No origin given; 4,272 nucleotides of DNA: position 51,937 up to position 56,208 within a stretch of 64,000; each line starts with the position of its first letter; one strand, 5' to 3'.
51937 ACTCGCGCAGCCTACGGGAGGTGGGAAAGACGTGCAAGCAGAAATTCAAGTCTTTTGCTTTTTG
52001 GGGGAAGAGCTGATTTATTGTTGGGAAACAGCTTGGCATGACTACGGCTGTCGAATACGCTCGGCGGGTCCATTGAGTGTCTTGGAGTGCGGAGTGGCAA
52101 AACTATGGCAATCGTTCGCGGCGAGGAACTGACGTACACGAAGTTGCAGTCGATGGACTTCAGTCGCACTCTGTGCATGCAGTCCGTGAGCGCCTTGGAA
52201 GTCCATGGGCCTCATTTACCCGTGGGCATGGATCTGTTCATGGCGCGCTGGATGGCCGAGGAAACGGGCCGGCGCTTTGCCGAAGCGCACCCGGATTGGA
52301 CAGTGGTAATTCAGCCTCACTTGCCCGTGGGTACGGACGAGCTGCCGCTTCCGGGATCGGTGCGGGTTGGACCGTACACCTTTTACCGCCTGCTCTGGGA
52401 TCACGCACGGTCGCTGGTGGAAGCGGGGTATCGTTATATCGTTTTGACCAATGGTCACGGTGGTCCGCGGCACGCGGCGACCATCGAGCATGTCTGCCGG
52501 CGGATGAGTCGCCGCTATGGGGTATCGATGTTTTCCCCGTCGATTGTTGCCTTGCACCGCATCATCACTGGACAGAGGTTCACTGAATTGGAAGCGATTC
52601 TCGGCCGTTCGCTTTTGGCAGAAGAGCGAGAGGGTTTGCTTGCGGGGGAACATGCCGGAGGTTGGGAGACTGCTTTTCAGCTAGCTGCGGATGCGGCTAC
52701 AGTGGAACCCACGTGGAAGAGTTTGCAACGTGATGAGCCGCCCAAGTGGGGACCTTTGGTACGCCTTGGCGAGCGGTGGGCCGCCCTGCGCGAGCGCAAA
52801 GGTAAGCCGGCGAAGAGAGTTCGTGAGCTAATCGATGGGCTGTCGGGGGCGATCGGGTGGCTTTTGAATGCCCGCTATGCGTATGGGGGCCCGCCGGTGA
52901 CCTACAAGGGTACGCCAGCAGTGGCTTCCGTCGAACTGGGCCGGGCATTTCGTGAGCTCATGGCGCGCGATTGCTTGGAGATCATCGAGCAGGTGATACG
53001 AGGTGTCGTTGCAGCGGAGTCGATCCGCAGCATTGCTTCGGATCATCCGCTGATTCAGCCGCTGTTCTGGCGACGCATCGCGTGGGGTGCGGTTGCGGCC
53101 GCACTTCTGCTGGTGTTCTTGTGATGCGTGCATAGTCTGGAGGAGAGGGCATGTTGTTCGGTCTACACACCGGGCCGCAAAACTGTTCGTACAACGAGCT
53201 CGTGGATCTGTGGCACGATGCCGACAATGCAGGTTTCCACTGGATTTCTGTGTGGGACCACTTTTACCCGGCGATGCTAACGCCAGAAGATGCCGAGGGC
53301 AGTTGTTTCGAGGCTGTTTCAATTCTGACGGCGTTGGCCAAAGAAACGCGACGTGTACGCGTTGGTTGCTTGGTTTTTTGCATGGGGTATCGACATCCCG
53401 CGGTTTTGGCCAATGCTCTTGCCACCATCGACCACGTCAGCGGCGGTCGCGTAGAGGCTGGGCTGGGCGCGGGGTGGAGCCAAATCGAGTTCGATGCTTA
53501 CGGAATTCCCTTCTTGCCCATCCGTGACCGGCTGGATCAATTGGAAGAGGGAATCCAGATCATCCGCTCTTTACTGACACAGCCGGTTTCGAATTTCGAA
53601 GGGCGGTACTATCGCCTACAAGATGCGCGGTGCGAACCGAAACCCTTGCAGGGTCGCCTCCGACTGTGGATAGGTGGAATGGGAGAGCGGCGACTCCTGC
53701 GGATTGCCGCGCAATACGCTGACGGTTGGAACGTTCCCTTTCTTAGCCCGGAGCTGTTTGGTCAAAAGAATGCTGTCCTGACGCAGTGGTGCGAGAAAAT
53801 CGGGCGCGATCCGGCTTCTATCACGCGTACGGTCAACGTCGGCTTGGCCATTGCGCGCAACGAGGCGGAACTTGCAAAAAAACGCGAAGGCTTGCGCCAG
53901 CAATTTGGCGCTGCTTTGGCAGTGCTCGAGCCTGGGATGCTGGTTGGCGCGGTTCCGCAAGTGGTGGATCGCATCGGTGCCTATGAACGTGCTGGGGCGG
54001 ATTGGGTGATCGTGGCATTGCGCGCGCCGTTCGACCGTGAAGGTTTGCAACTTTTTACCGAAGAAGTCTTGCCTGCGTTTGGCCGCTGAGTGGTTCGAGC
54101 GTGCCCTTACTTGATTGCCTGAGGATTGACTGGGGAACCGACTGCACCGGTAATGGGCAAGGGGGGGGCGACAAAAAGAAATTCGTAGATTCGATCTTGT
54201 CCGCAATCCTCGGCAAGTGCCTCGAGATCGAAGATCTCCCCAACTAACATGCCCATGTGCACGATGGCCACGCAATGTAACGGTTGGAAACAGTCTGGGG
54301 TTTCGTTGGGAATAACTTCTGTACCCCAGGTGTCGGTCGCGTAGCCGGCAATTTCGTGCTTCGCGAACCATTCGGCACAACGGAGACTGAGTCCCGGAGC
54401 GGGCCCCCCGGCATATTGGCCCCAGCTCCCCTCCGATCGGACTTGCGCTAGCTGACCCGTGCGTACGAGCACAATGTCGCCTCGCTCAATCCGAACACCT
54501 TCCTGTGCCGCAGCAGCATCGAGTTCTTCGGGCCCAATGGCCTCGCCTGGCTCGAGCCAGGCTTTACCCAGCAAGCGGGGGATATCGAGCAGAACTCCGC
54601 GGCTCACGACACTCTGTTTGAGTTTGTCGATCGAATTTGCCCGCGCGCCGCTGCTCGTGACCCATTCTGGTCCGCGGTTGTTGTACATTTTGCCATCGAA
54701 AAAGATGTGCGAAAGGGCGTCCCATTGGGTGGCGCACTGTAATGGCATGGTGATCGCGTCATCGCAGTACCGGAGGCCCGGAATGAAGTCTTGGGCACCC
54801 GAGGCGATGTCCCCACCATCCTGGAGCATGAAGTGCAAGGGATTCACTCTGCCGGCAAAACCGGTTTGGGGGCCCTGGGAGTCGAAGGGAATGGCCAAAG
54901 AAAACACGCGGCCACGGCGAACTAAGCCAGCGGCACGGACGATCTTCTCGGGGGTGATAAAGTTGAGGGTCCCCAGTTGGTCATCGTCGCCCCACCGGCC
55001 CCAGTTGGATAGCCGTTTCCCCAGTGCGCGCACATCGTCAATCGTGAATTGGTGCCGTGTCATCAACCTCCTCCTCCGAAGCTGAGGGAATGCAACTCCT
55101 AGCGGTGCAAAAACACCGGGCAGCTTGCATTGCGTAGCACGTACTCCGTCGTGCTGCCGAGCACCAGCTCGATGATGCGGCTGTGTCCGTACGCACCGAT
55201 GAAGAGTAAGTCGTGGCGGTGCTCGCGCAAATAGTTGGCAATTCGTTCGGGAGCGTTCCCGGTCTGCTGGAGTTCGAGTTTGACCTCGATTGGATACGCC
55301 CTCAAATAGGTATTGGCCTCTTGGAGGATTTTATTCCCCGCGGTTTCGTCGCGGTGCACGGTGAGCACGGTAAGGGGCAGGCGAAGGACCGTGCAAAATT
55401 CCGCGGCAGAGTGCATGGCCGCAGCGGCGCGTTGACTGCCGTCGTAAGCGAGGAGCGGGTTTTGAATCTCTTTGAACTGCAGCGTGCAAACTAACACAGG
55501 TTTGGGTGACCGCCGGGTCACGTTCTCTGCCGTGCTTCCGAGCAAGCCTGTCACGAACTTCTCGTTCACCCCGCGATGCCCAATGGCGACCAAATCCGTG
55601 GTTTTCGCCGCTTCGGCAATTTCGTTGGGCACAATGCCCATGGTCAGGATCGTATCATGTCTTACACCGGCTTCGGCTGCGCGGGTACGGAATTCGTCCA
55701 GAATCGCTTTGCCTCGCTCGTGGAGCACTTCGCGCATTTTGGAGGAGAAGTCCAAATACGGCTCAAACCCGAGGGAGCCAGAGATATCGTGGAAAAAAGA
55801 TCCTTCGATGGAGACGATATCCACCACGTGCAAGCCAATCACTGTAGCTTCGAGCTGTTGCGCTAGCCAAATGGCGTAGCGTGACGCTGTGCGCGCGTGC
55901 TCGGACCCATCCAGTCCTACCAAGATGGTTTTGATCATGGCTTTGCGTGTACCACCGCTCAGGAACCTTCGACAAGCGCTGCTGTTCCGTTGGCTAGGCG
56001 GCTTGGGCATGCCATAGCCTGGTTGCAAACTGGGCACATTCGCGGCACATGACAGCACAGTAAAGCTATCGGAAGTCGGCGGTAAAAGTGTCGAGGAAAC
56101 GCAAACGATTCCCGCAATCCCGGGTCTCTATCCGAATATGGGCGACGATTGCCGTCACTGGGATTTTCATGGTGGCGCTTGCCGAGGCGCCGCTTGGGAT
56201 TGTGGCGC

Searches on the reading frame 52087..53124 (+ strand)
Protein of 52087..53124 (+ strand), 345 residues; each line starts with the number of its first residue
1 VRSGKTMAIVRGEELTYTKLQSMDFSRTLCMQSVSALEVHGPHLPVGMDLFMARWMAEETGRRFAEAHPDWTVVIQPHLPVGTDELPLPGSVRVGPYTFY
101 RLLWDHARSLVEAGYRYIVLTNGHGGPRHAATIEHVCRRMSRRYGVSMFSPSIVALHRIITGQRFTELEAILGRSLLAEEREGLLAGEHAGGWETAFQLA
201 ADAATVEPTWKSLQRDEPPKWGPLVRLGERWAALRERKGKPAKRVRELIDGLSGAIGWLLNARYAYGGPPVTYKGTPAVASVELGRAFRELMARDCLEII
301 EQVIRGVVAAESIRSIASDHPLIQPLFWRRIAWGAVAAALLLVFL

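Call 21: search_protein_families(library=ncbifam, proteins=[window:52087-53124:+], max_evalue=0.01)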
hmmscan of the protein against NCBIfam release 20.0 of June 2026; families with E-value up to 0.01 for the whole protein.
window:52087-53124:+ (345 aa): 3 families
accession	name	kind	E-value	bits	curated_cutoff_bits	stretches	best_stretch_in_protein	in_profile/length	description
TIGR03964.1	mycofact_creat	equivalog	1.4e-11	44.5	172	1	29-143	15-125/228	mycofactocin biosynthesis peptidyl-dipeptidase MftE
TIGR04448.1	creatininase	equivalog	3.9e-05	23.5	235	1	30-136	17-122/246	creatininase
NF041098.2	diketo_inos_hlase_IolN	equivalog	5.7e-05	22.3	245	1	31-148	28-138/307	3-dehydro-scyllo-inosose hydrolase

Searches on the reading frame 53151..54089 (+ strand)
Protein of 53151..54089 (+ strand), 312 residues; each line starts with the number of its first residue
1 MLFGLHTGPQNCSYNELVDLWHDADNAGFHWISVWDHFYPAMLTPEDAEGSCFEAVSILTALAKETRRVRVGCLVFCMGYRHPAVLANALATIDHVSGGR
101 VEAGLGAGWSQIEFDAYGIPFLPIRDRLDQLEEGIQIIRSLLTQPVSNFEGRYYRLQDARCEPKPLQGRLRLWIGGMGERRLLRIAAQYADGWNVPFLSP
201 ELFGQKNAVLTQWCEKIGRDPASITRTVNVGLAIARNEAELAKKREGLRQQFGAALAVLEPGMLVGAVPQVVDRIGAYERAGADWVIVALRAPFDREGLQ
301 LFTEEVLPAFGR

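Call 21: search_protein_families(library=ncbifam, proteins=[window:53151-54089:+], max_evalue=0.01)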
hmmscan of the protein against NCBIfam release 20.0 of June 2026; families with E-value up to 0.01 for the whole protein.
window:53151-54089:+ (312 aa): 31 families (the best 25 are shown)
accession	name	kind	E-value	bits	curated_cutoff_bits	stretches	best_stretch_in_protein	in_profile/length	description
TIGR03560.1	F420_Rv1855c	subfamily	1.3e-73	247.5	231.4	1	5-228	4-226/227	TIGR03560 family F420-dependent LLM class oxidoreductase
TIGR03856.1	F420_MSMEG_2906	subfamily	5.2e-50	170.3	243.7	1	7-231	7-211/249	LLM class F420-dependent oxidoreductase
TIGR03619.1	F420_Rv2161c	subfamily_domain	1e-47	162.8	166.9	1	23-289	6-246/247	TIGR03619 family F420-dependent LLM class oxidoreductase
TIGR03621.1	F420_MSMEG_2516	subfamily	3.3e-39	134.8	213.15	1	9-278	8-268/295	TIGR03621 family F420-dependent LLM class oxidoreductase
TIGR04021.1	LLM_DMSO2_sfnG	equivalog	2.3e-27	96.3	382.95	1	51-242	59-245/350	dimethylsulfone monooxygenase SfnG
TIGR03557.1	F420_G6P_family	subfamily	3.4e-26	92.2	210.4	1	13-197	11-189/316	TIGR03557 family F420-dependent LLM class oxidoreductase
TIGR03555.1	F420_mer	equivalog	6.7e-24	84.9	348.7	1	14-240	11-220/325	5,10-methylenetetrahydromethanopterin reductase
TIGR03571.1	lucif_BA3436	subfamily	3.5e-23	82.3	303.9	1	12-310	28-304/304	TIGR03571 family LLM class oxidoreductase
NF002619.0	PRK02271.1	equivalog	1.2e-20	74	276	1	3-240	3-221/329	5,10-methylenetetrahydromethanopterin reductase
TIGR03559.1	F420_Rv3520c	subfamily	1.5e-20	73.6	335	1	48-204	33-197/325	LLM class F420-dependent oxidoreductase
TIGR03857.1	F420_MSMEG_2249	hypoth_equivalog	3.5e-19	69.2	218.4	1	54-228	41-210/329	TIGR03857 family LLM class F420-dependent oxidoreductase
TIGR04465.1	ArgArg_F420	equivalog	5.5e-19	68.4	470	1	15-251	60-288/364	F420-dependent hydroxymycolic acid dehydrogenase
TIGR03854.1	F420_MSMEG_3544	hypoth_equivalog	1.1e-18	67.6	295.6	1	60-308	49-287/290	TIGR03854 family LLM class F420-dependent oxidoreductase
TIGR03612.1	RutA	equivalog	3e-18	66.4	498.3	1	52-228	64-242/355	pyrimidine utilization protein A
TIGR03564.1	F420_MSMEG_4879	subfamily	8.4e-17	61.7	234.25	1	53-199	24-165/265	TIGR03564 family F420-dependent LLM class oxidoreductase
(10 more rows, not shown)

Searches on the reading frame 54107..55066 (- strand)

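Call 21: search_protein_families(library=ncbifam, proteins=[window:54107-55066:-], max_evalue=0.01)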
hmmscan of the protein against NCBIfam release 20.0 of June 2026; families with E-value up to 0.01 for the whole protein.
window:54107-55066:- (319 aa): 0 families

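Call 80: search_protein_families(library=pfam, proteins=[window:54107-55066:-], max_evalue=0.00001)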
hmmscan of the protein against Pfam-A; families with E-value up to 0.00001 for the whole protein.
window:54107-55066:- (319 aa): 1 family
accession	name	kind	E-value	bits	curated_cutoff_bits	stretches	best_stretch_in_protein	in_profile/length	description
PF04199.19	Cyclase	-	1.3e-22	81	23.1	1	99-250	19-141/142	Putative cyclase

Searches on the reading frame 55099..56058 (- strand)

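Call 21: search_protein_families(library=ncbifam, proteins=[window:55099-56058:-], max_evalue=0.01)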
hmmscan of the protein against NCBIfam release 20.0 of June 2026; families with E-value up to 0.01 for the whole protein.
window:55099-56058:- (319 aa): 3 families
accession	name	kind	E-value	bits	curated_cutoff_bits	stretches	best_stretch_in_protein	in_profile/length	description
NF012000.0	PRK15456.1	equivalog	1.2e-06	28.6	189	1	41-191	1-141/142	universal stress protein UspG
NF008380.0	PRK11175.1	equivalog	0.00016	20.7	227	0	244-317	71-144/313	universal stress protein UspE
NF011581.0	PRK15005.1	equivalog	0.00035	20.8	166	0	41-190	1-142/144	universal stress protein UspF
